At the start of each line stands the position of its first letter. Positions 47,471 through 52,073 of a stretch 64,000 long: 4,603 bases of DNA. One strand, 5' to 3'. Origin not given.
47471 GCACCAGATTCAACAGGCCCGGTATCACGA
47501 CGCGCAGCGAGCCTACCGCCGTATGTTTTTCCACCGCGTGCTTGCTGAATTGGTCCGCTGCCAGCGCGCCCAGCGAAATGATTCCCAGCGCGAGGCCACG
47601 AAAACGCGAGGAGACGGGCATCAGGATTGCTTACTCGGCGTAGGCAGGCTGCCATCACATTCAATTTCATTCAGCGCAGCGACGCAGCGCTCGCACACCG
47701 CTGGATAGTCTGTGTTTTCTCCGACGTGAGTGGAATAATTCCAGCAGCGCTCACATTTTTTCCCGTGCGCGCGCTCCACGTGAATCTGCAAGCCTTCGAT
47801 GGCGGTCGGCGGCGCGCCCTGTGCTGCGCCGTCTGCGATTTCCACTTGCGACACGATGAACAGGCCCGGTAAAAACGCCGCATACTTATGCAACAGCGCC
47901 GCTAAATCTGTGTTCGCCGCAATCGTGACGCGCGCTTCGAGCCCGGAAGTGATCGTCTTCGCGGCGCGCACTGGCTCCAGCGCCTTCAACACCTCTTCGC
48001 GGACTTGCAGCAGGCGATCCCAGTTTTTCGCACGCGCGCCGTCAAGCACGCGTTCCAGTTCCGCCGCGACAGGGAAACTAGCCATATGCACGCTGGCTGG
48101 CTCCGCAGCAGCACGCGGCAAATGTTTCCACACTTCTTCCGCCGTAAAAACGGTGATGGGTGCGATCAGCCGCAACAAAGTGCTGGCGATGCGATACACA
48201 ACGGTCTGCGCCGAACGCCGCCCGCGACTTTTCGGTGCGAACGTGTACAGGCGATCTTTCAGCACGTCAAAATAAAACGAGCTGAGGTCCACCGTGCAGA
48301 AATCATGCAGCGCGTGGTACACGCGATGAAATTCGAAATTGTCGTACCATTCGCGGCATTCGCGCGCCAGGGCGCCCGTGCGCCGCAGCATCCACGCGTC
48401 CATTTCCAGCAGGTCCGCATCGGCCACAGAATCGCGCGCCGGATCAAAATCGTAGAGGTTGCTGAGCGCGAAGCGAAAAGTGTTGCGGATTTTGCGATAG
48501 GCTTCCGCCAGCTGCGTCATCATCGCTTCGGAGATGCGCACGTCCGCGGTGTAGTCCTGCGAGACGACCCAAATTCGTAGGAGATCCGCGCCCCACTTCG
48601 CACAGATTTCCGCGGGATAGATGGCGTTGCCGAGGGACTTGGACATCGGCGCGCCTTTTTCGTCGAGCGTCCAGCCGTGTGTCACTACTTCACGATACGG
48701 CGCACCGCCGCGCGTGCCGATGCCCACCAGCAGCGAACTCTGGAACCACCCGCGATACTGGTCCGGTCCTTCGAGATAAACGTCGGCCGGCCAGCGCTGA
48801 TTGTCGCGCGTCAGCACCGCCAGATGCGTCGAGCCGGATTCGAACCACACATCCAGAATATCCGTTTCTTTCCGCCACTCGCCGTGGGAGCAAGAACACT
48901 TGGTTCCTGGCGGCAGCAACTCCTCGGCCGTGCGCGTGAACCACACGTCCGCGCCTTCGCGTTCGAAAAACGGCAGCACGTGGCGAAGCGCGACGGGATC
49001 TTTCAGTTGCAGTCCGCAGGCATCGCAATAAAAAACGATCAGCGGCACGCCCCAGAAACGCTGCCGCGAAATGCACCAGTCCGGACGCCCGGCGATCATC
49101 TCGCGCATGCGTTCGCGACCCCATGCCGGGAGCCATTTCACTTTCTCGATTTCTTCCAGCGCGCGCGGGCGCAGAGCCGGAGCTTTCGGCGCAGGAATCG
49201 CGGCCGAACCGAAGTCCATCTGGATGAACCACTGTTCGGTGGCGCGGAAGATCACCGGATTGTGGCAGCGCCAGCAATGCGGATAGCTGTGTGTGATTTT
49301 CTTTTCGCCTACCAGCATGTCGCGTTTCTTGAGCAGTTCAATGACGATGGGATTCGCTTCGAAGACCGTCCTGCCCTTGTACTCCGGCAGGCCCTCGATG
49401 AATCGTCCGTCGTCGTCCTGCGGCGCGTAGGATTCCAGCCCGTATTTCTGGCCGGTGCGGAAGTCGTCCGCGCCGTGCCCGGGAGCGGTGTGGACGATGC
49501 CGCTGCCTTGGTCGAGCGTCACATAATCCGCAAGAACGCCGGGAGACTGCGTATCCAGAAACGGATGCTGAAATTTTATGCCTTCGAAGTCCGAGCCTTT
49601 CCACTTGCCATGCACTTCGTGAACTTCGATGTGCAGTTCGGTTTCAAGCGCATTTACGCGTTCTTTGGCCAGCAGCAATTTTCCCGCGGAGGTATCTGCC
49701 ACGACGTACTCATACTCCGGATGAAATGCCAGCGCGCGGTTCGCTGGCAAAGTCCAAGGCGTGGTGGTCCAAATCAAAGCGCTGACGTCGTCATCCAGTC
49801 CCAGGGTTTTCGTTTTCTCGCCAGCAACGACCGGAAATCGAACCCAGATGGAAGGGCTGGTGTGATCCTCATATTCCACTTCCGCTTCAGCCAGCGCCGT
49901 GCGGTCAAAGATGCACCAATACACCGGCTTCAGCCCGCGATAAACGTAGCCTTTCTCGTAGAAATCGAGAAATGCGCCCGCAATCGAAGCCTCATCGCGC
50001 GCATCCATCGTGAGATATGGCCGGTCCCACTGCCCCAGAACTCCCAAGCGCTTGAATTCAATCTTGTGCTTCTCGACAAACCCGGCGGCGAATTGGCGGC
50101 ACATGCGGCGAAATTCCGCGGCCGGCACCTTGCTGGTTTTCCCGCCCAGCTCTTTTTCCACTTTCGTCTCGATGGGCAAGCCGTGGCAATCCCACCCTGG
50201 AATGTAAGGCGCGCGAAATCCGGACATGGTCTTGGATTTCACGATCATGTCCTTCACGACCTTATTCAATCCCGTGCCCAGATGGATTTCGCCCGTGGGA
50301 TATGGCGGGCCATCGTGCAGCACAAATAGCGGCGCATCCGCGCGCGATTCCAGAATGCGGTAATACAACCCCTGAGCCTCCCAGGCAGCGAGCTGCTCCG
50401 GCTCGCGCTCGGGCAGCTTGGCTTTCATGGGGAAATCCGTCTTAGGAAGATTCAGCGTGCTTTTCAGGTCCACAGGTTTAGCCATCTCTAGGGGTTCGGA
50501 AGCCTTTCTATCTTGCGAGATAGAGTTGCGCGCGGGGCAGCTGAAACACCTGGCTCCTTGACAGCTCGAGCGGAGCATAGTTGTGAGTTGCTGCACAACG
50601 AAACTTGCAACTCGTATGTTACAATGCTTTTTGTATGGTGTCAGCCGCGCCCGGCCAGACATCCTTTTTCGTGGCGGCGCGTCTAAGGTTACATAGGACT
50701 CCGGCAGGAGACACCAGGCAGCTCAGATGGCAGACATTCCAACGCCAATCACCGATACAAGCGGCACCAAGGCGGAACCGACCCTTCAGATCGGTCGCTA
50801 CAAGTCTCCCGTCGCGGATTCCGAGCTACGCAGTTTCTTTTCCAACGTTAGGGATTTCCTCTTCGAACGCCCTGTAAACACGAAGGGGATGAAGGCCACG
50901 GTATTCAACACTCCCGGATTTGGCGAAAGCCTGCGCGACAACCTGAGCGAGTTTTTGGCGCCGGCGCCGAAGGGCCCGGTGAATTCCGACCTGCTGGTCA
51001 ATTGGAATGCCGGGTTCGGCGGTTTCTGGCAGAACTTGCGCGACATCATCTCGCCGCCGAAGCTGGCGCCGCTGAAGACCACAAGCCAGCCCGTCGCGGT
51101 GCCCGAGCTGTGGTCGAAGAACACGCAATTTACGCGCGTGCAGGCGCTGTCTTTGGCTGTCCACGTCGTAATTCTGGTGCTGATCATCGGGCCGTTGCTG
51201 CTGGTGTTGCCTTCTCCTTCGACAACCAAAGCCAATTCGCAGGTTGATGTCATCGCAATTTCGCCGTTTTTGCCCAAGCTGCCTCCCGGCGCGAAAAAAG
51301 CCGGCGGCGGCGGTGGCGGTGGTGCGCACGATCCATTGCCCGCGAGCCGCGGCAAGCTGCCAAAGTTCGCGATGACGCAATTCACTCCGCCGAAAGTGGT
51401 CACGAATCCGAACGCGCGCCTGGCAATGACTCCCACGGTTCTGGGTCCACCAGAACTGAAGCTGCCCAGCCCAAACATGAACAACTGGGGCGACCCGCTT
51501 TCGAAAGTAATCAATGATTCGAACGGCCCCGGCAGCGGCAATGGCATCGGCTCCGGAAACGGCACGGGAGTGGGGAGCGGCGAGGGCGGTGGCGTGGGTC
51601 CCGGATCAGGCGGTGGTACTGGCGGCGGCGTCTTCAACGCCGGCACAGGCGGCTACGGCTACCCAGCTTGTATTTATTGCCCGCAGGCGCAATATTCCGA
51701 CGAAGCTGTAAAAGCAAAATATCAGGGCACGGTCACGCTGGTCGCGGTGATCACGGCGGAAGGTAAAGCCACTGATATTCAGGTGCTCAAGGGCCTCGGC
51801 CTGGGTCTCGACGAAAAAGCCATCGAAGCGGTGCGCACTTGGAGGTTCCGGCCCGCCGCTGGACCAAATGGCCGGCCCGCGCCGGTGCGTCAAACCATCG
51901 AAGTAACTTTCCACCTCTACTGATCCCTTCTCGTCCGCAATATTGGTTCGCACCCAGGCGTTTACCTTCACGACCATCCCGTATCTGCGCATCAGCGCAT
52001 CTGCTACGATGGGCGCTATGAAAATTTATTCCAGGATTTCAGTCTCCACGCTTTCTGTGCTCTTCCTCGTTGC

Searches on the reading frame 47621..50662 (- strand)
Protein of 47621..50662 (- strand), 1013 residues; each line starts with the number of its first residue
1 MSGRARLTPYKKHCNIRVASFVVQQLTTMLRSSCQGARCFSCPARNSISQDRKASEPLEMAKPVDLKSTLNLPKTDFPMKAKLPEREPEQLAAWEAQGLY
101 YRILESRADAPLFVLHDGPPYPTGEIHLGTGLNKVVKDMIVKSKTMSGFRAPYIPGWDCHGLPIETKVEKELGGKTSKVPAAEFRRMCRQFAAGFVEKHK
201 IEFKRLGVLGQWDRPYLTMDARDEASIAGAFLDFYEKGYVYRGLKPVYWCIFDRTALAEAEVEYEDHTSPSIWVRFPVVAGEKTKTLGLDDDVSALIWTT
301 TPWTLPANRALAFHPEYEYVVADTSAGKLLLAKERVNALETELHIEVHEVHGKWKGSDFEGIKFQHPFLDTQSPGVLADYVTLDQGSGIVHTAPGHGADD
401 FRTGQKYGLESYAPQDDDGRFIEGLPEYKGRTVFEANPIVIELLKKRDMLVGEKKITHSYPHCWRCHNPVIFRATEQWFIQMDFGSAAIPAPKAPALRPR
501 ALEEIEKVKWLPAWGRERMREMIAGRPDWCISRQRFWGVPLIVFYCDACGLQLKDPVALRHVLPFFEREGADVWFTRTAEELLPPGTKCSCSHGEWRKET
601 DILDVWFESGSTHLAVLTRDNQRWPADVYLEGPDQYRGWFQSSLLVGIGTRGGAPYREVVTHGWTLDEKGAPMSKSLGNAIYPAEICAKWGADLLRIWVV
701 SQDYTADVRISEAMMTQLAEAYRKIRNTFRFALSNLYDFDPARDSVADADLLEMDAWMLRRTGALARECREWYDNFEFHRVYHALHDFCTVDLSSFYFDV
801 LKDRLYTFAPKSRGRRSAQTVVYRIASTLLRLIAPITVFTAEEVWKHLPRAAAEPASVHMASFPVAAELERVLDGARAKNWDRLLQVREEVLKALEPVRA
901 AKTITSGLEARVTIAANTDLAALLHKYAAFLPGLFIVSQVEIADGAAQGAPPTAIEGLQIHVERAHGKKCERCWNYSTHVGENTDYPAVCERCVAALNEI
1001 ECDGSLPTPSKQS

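Call 75: search_protein_families(library=pfam, proteins=[window:47621-50662:-], max_evalue=0.00001)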
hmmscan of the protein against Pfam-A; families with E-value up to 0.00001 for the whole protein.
window:47621-50662:- (1013 aa): 4 families
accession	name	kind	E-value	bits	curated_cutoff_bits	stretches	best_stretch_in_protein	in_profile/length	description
PF00133.28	tRNA-synt_1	-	7.2e-122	407.5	22.7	1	91-711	3-414/414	tRNA synthetases class I (I, L, M and V)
PF08264.19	Anticodon_1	-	6.3e-33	114.2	25.1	1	755-914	1-148/148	Anticodon-binding domain of tRNA ligase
PF09334.17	tRNA-synt_1g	-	4.9e-14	52.3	20.1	1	120-263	8-136/391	tRNA synthetases class I (M)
PF06827.20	zf-FPG_IleRS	-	1.8e-08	34.5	21.3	1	967-994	1-28/30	Zinc finger found in FPG and IleRS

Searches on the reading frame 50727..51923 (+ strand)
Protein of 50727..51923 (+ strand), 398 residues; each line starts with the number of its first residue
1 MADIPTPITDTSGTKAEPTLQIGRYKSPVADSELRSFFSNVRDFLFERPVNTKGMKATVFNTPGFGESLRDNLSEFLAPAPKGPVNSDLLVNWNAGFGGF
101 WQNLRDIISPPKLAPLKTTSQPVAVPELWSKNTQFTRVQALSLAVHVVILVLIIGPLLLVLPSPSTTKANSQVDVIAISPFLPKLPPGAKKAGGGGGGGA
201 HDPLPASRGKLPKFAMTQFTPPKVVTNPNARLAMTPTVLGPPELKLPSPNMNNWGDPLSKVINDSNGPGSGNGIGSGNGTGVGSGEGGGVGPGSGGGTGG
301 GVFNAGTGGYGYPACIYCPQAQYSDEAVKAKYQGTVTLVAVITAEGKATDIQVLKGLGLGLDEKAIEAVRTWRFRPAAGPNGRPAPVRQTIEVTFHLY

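Call 75: search_protein_families(library=pfam, proteins=[window:50727-51923:+], max_evalue=0.00001)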
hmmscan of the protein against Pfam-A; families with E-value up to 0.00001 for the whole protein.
window:50727-51923:+ (398 aa): 1 family
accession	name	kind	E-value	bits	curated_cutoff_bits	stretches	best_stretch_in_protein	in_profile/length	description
PF03544.19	TonB_C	-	2.9e-16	60.1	24.6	1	320-397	2-79/79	Gram-negative bacterial TonB protein C-terminal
